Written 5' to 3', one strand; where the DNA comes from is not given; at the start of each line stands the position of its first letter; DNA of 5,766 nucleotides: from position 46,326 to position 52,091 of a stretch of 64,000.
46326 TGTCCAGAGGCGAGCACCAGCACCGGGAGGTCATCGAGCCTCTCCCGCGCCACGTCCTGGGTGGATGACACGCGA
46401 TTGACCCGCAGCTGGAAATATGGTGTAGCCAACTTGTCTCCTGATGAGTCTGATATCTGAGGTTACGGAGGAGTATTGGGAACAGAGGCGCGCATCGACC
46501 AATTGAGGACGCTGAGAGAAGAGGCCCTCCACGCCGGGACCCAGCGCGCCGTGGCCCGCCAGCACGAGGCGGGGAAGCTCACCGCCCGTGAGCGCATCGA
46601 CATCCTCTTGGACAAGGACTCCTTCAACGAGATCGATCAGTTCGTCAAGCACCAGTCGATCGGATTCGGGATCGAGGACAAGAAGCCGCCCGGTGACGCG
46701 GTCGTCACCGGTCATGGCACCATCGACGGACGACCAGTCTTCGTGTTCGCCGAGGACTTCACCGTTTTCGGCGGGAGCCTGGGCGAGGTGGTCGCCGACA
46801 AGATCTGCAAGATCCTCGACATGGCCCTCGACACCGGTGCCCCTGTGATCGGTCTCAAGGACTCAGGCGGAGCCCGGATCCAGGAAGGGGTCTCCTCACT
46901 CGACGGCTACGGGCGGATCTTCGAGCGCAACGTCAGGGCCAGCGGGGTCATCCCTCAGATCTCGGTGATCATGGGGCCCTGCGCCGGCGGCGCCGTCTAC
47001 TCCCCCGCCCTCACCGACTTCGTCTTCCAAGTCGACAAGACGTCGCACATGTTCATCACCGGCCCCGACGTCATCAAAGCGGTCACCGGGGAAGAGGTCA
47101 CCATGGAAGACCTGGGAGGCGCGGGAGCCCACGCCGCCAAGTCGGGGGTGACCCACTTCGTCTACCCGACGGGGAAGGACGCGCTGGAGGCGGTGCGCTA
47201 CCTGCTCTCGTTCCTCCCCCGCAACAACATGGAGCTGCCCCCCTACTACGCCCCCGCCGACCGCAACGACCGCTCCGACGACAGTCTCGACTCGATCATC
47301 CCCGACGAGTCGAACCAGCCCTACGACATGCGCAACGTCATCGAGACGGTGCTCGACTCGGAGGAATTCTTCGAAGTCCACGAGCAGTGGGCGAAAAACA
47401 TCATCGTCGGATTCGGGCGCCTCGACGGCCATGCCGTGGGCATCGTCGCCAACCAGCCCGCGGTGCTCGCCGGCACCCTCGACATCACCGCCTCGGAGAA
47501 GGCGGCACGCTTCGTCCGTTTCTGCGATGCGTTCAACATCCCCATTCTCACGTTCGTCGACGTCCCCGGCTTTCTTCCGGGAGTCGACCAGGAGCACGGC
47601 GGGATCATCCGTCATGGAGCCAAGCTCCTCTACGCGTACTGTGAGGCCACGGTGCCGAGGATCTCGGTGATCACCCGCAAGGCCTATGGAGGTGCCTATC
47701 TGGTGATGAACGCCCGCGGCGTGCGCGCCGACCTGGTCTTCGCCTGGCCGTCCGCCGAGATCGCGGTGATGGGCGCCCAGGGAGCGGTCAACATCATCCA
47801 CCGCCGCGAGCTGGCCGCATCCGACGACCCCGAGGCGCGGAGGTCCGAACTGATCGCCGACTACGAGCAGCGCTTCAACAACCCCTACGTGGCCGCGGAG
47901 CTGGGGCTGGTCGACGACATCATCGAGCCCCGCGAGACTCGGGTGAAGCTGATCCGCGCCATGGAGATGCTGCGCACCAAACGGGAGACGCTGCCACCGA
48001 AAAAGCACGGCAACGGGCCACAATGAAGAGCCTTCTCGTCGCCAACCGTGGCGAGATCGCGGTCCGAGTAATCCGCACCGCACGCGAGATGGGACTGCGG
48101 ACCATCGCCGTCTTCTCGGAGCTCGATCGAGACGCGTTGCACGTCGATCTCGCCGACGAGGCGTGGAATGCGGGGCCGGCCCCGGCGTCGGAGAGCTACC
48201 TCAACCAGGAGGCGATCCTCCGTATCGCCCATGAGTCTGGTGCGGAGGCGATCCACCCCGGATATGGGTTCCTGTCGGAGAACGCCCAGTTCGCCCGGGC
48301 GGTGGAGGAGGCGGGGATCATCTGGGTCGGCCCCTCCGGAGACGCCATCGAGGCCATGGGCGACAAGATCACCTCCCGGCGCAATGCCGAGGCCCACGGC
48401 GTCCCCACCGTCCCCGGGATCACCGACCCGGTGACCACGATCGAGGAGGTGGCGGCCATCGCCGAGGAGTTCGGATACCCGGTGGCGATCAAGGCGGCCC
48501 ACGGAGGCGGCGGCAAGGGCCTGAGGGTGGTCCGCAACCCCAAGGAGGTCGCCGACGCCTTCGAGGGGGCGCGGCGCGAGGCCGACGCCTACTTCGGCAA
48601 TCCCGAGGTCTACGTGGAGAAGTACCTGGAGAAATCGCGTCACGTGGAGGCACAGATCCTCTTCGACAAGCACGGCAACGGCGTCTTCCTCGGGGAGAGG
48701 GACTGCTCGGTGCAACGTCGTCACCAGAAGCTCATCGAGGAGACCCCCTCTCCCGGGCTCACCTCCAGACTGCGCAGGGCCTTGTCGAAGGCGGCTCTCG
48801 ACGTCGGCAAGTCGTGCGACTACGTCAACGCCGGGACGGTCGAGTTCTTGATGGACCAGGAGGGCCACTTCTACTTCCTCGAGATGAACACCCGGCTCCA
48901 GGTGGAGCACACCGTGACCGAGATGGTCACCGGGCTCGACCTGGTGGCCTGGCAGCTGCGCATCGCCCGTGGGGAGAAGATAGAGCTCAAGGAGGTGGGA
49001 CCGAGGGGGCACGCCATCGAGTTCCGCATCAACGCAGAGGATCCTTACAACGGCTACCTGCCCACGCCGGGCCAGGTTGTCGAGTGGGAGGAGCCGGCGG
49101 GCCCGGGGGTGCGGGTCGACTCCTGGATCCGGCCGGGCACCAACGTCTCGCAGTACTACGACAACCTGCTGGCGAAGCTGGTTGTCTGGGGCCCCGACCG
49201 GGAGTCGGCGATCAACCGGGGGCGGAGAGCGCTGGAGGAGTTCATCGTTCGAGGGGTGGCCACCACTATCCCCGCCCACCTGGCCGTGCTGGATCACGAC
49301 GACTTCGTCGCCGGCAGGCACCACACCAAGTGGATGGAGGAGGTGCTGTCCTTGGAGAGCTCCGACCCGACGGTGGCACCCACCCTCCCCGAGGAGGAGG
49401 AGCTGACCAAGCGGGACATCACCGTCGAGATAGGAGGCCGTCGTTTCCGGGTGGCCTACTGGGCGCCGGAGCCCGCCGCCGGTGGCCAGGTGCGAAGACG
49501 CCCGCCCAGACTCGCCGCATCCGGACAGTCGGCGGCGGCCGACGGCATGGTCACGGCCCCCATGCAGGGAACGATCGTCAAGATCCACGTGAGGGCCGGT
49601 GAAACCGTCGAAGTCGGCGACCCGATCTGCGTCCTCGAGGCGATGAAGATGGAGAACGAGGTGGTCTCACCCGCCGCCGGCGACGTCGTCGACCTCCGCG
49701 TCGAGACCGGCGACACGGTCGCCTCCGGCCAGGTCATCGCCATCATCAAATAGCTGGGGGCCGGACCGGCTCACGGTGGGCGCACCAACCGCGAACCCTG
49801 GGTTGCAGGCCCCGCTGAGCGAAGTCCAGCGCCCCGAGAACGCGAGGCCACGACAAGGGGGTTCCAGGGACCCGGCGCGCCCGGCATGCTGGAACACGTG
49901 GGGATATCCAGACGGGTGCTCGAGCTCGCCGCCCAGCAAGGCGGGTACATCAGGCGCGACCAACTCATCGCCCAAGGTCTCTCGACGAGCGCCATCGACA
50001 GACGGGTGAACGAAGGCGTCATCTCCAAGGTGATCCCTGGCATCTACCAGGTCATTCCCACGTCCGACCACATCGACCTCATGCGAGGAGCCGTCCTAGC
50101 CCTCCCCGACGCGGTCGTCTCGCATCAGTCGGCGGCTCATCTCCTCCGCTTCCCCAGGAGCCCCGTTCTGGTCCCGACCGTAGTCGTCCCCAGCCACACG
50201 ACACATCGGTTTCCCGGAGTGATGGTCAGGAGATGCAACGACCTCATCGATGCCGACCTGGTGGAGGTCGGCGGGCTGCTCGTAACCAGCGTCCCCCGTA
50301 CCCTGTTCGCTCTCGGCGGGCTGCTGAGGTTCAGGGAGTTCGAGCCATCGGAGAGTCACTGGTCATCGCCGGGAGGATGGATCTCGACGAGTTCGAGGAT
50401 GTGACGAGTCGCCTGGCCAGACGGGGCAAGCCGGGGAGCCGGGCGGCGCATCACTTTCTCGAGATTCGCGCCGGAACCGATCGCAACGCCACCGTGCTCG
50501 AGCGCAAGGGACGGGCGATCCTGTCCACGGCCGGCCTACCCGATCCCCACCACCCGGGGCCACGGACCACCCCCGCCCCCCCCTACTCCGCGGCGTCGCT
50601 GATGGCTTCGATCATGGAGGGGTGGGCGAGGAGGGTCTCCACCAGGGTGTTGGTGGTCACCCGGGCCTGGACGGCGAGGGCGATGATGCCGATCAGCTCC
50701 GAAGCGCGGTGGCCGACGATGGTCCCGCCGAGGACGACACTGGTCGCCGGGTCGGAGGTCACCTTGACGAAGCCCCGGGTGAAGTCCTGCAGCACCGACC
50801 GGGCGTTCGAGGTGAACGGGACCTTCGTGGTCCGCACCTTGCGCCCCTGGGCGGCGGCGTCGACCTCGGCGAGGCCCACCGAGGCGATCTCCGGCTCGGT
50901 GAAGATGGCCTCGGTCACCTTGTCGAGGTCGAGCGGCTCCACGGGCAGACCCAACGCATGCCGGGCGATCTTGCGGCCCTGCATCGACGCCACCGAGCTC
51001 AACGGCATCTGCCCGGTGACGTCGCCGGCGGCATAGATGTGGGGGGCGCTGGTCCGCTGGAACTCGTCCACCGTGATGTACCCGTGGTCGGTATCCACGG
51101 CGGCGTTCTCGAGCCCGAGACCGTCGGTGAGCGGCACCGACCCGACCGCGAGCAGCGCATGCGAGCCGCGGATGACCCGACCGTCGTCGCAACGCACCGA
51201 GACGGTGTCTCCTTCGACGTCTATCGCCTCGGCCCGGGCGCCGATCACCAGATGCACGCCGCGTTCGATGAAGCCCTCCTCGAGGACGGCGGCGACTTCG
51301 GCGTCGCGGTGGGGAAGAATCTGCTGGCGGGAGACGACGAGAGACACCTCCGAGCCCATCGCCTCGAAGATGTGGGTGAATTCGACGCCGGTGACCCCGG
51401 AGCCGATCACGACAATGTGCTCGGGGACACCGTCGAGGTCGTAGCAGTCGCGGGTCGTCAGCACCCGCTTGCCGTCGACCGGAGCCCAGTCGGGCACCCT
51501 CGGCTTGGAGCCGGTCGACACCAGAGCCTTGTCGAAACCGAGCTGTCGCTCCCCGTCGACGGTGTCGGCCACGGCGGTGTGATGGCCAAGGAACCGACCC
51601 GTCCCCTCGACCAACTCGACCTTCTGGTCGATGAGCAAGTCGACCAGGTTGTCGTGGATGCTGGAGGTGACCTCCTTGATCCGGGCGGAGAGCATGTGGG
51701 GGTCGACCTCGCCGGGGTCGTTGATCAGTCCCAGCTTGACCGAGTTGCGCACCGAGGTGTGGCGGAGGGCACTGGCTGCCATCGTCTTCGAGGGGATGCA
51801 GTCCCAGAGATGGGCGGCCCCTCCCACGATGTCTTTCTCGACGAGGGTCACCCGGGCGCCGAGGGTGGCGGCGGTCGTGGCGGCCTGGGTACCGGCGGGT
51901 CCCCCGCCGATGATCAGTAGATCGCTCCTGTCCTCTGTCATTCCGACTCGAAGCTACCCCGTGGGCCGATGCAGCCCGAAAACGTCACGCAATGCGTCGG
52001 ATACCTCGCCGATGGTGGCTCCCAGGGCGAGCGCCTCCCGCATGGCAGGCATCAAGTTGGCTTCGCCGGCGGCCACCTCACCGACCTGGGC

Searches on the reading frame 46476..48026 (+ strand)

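Call 66: search_protein_families(library=pfam, proteins=[window:46476-48026:+], max_evalue=0.00001)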
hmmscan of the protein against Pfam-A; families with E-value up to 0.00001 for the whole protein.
window:46476-48026:+ (516 aa): 2 families
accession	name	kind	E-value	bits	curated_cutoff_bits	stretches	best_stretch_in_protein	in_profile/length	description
PF01039.27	Carboxyl_trans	-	3.7e-203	676.1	22.3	1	28-513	1-492/493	Carboxyl transferase domain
PF03255.19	ACCA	-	3.3e-10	40.1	23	1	341-444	134-233/310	Acetyl co-enzyme A carboxylase carboxyltransferase-like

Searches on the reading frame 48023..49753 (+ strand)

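Call 66: search_protein_families(library=pfam, proteins=[window:48023-49753:+], max_evalue=0.00001)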
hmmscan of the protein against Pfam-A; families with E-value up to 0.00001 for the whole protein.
window:48023-49753:+ (576 aa): 7 families
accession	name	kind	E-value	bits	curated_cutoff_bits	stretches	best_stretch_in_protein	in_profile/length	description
PF02786.22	CPSase_L_D2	-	1.8e-75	253.5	19.8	1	114-321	1-209/211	Carbamoyl-phosphate synthase L chain, ATP binding domain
PF00289.28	Biotin_carb_N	-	4.5e-44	149.9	25.5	1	2-109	3-110/110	Biotin carboxylase, N-terminal domain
PF02785.25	Biotin_carb_C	-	4.2e-38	130.2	32.4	1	333-440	1-108/108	Biotin carboxylase C-terminal domain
PF00364.28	Biotin_lipoyl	-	5.7e-20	71.4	22.1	1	510-575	3-73/73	Biotin-requiring enzyme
PF07478.18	Dala_Dala_lig_C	-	1.2e-08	35.2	24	1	141-290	26-174/204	D-ala D-ala ligase C-terminus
PF02222.28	ATP-grasp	-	2.2e-08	34.4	27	1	136-291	15-162/179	ATP-grasp domain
PF13533.13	Biotin_lipoyl_2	-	3.3e-08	33.6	29.8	0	549-575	5-31/32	Biotin-lipoyl like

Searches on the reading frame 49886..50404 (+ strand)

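Call 66: search_protein_families(library=pfam, proteins=[window:49886-50404:+], max_evalue=0.00001)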
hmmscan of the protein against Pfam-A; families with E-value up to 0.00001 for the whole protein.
window:49886-50404:+ (172 aa): 1 family
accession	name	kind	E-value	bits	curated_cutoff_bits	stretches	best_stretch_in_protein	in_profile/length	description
PF13338.12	AbiEi_4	-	1.2e-12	48.1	25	1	9-56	1-48/49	Transcriptional regulator, AbiEi antitoxin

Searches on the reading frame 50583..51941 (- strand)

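Call 66: search_protein_families(library=pfam, proteins=[window:50583-51941:-], max_evalue=0.00001)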
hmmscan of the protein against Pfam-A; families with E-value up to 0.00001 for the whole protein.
window:50583-51941:- (452 aa): 8 families
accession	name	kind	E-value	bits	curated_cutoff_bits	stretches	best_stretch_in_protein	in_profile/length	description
PF07992.20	Pyr_redox_2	-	1.5e-60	205.5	26.1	1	7-322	2-291/291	Pyridine nucleotide-disulphide oxidoreductase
PF02852.28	Pyr_redox_dim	-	3.1e-29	101.8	25.3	1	344-450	3-109/110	Pyridine nucleotide-disulphide oxidoreductase, dimerisation domain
PF00070.33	Pyr_redox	-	5.4e-21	75.3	22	1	175-251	1-79/82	Pyridine nucleotide-disulphide oxidoreductase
PF13738.12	Pyr_redox_3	-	2.3e-10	40.7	30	0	172-306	163-305/305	Pyridine nucleotide-disulphide oxidoreductase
PF01262.27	AlaDh_PNT_C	-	6e-09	36.1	23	0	6-38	29-61/214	Alanine dehydrogenase/PNT, C-terminal domain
PF12831.13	FAD_oxidored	-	2.8e-08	33.9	27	1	7-42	1-37/416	FAD dependent oxidoreductase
PF01134.28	GIDA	-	3e-07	30.3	22.1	0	7-54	1-46/391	Glucose inhibited division protein A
PF05834.18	Lycopene_cycl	-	5e-07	29.6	23.4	0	7-144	1-140/380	Lycopene cyclase protein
